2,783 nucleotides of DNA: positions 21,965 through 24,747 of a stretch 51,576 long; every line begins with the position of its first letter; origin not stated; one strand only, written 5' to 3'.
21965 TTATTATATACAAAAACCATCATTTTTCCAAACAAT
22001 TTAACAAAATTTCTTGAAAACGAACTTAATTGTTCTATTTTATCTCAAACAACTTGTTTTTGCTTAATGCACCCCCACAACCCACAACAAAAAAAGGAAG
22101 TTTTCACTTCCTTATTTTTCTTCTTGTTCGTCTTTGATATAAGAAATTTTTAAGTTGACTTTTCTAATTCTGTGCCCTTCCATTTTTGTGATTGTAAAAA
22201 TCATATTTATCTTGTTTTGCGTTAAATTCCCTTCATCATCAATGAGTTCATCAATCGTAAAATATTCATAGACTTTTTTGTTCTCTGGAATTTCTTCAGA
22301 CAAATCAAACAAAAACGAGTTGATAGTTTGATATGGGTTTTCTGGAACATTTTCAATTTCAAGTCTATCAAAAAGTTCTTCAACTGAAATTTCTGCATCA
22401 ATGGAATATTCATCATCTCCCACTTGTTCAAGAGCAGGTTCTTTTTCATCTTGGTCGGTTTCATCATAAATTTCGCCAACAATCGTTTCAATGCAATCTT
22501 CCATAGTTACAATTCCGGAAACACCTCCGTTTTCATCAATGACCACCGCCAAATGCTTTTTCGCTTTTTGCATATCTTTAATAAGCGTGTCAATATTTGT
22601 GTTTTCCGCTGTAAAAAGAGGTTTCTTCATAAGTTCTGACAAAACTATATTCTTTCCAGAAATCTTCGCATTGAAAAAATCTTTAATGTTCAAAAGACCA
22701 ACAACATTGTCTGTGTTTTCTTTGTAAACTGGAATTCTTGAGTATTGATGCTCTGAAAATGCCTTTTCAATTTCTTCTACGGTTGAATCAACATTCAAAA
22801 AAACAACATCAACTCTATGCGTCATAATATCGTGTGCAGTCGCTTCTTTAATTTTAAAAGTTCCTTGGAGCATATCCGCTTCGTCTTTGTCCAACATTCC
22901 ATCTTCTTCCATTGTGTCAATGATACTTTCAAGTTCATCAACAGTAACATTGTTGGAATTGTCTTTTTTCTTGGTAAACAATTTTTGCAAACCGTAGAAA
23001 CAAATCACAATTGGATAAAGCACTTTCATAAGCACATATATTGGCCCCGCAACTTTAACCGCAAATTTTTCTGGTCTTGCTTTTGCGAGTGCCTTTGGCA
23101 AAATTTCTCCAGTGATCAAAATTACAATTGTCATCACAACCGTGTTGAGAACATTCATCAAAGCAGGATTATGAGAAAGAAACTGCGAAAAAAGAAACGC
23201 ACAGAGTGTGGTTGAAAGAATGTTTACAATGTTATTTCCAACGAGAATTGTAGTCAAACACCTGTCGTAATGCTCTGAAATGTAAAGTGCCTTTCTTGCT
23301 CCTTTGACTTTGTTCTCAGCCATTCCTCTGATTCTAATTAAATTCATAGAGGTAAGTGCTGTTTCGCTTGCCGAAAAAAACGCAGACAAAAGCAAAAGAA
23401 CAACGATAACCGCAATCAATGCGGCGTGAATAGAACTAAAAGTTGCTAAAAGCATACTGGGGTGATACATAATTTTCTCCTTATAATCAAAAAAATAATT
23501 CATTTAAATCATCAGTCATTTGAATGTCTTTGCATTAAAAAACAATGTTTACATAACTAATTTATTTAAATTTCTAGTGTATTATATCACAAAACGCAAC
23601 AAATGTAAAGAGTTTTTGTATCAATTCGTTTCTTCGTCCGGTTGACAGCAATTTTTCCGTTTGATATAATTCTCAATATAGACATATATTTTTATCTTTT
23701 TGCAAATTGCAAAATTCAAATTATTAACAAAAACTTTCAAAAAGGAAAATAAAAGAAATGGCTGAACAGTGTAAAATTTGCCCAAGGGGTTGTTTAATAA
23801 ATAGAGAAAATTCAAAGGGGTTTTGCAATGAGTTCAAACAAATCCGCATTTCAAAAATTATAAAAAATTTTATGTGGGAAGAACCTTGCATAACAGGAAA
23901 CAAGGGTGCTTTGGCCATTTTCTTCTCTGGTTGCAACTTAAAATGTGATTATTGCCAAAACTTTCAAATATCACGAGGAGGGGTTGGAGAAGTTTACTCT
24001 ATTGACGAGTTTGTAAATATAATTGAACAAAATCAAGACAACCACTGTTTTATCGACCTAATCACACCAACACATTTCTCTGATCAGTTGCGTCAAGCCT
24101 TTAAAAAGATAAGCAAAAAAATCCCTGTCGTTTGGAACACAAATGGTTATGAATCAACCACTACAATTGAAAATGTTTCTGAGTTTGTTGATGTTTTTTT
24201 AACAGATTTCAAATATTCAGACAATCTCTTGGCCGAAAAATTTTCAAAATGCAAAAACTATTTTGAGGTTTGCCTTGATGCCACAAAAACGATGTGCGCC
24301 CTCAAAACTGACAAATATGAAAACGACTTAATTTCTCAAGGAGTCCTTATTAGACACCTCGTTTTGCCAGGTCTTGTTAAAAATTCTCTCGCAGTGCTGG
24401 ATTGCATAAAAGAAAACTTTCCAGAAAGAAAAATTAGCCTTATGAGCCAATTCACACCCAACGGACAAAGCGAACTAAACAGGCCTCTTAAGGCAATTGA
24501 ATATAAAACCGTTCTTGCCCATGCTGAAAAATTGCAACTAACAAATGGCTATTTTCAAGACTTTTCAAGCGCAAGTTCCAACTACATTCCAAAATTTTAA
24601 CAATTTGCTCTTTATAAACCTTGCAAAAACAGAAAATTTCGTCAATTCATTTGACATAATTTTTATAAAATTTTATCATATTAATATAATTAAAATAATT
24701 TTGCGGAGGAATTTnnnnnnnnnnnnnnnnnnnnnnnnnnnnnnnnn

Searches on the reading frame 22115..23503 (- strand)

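Call 46: search_protein_families(library=pfam, proteins=[window:22115-23503:-], max_evalue=0.0001)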
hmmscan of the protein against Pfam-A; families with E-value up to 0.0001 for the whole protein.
window:22115-23503:- (463 aa): 3 families
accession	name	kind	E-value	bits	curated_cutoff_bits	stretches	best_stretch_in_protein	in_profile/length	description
PF01595.25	CNNM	-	8.9e-50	169.3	28.4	1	32-208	2-181/181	Cyclin M transmembrane N-terminal domain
PF00571.33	CBS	-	3.2e-20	72.6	24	2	225-279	3-54/57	CBS domain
PF03471.22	CorC_HlyC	-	8.6e-13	48.6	27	1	360-453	2-79/81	Transporter associated domain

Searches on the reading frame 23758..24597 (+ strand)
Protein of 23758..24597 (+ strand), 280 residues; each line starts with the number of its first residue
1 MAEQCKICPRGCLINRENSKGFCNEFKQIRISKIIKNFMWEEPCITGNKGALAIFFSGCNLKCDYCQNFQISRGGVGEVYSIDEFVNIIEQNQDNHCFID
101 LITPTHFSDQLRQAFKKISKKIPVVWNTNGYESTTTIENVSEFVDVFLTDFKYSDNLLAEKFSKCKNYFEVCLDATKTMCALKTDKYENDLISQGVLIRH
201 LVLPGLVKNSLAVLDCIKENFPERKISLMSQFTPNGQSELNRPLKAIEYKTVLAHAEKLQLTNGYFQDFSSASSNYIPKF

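Call 46: search_protein_families(library=pfam, proteins=[window:23758-24597:+], max_evalue=0.0001)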
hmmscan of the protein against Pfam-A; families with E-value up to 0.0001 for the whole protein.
window:23758-24597:+ (280 aa): 2 families
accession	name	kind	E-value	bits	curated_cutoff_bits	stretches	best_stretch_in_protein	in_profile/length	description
PF04055.27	Radical_SAM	-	2.2e-09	38.1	29.5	1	54-185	2-142/166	Radical SAM superfamily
PF13353.11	Fer4_12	-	2.2e-06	28.4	22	1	52-157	8-121/137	4Fe-4S single cluster domain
